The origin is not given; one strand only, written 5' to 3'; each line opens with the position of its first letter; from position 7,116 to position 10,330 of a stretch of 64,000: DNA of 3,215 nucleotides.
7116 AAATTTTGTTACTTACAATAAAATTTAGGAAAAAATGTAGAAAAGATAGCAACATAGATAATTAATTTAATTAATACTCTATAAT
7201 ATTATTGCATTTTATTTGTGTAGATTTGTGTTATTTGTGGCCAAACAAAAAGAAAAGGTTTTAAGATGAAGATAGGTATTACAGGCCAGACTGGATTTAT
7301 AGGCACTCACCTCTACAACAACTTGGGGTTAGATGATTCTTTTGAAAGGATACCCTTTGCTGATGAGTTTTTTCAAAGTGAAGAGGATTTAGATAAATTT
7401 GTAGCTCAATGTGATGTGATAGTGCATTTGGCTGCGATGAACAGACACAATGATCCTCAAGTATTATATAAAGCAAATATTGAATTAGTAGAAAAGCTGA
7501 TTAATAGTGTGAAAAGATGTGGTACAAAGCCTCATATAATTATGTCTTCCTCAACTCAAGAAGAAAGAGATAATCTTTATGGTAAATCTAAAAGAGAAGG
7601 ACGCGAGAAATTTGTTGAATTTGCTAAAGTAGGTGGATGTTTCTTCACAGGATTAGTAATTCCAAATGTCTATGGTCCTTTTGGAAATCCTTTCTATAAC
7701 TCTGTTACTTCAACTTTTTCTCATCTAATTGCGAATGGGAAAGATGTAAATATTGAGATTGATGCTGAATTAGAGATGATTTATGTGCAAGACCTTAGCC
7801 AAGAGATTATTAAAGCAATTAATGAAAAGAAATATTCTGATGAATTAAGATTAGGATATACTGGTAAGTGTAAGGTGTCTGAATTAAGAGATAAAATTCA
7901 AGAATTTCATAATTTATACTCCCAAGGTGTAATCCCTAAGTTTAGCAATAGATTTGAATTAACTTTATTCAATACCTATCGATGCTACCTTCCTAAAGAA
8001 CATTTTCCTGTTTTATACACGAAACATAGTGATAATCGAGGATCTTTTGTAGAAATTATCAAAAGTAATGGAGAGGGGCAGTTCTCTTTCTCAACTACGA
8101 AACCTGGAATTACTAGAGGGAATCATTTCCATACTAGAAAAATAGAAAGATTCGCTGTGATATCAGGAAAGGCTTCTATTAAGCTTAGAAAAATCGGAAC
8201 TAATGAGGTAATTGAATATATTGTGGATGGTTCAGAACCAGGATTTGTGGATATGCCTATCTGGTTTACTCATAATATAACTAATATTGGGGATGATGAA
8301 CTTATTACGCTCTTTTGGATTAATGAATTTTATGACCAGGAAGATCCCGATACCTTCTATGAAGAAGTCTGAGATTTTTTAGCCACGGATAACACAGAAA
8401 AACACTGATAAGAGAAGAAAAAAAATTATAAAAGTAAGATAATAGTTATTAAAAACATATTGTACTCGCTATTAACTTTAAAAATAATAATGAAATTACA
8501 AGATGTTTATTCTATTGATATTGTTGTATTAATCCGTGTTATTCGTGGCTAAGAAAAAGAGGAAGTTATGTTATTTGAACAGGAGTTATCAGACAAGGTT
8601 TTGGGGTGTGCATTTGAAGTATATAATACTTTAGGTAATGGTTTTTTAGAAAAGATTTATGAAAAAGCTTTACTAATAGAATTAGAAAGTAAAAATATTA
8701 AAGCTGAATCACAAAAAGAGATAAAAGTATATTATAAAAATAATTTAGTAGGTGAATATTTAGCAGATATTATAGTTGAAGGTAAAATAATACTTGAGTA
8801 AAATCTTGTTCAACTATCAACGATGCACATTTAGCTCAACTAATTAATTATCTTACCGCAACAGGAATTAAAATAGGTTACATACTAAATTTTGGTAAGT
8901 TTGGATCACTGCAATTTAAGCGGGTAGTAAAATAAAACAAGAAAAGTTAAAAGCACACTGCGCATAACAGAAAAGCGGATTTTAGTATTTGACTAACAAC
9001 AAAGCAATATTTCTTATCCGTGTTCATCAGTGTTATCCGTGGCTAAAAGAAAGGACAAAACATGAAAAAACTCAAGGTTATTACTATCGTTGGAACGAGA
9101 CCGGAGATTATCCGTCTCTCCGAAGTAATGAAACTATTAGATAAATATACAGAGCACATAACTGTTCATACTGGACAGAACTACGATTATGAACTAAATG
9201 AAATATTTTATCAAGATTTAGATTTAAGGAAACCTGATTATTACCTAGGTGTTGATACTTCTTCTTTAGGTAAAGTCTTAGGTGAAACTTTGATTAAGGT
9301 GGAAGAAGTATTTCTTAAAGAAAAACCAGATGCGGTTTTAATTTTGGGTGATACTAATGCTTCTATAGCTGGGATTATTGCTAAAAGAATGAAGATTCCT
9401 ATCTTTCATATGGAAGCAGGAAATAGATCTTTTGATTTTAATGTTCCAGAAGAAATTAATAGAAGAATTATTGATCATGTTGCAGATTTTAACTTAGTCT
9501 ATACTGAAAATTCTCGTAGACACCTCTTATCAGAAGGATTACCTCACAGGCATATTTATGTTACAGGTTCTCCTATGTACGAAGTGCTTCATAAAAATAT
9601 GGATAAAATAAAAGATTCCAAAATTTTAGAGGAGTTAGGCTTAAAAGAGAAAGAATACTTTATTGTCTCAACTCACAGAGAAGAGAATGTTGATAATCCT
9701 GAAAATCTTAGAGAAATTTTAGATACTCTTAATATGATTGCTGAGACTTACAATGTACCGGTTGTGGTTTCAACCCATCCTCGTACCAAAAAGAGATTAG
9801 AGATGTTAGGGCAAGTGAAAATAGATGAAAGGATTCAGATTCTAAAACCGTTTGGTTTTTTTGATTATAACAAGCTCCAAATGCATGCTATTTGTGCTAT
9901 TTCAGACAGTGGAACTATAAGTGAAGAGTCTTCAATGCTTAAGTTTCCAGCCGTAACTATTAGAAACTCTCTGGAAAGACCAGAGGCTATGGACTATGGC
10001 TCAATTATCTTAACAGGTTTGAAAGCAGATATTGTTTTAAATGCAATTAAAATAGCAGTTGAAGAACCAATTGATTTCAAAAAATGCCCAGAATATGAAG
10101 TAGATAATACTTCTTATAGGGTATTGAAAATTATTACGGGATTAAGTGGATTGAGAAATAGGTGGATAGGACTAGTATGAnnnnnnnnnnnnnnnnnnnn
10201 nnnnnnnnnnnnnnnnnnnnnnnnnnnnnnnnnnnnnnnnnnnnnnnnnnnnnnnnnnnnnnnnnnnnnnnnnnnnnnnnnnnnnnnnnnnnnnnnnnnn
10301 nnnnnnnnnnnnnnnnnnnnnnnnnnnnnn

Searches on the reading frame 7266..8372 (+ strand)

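Call 99: search_protein_families(library=pfam, proteins=[window:7266-8372:+], max_evalue=1e-8)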
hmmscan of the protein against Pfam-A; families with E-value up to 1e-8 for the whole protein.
window:7266-8372:+ (368 aa): 2 families
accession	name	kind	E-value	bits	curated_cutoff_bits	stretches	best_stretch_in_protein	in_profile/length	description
PF14667.12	Polysacc_synt_C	-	1.6e-50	170.3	28.7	1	254-364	1-111/111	Polysaccharide biosynthesis C-terminal domain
PF01370.27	Epimerase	-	4.8e-18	65.9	20.9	1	5-188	3-228/240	NAD dependent epimerase/dehydratase family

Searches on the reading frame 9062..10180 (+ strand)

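Call 99: search_protein_families(library=pfam, proteins=[window:9062-10180:+], max_evalue=1e-8)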
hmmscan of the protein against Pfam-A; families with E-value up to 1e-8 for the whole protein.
window:9062-10180:+ (372 aa): 1 family
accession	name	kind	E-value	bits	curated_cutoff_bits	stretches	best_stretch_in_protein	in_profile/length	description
PF02350.25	Epimerase_2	-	1.1e-93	314.3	30.6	1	29-358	8-346/347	UDP-N-acetylglucosamine 2-epimerase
